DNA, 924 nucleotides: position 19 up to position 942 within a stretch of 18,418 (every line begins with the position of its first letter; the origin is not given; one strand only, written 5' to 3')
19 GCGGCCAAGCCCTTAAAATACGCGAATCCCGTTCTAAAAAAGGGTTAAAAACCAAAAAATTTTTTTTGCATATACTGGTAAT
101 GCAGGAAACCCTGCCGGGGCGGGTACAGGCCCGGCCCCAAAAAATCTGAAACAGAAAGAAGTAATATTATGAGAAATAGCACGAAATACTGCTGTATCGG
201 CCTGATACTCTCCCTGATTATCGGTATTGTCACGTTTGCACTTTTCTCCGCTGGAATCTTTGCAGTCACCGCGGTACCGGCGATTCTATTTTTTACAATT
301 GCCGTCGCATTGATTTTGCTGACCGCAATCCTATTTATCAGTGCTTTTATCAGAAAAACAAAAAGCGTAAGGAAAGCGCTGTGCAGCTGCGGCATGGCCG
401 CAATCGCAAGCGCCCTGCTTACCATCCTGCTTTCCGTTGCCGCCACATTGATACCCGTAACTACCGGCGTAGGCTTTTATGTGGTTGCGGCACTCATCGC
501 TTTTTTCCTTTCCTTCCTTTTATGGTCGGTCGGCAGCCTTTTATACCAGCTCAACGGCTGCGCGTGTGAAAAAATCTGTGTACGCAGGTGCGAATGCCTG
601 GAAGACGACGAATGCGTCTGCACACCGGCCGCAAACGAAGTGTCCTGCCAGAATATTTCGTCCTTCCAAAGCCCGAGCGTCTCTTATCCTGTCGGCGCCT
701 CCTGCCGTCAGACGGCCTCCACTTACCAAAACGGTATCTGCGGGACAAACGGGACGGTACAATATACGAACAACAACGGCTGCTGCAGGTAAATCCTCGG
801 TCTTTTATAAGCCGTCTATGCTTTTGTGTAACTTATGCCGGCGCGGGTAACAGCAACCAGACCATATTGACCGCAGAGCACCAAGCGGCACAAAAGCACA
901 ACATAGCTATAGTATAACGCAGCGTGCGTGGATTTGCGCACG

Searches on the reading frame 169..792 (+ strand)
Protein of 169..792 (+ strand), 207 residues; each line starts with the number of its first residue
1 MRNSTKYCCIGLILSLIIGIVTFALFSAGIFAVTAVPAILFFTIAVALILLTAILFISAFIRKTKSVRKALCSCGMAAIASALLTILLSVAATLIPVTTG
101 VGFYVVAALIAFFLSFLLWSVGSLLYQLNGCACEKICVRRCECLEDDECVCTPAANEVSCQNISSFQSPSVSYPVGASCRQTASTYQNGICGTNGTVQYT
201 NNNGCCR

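Call 7: search_protein_families(library=pfam, proteins=[window:169-789:+], max_evalue=0.01)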
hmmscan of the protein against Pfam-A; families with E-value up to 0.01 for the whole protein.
window:169-789:+ (207 aa): 0 families

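Call 86: search_protein_families(library=pfam, proteins=[window:169-792:+], max_evalue=0.1)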
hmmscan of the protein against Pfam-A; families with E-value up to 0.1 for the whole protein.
window:169-792:+ (207 aa): 0 families
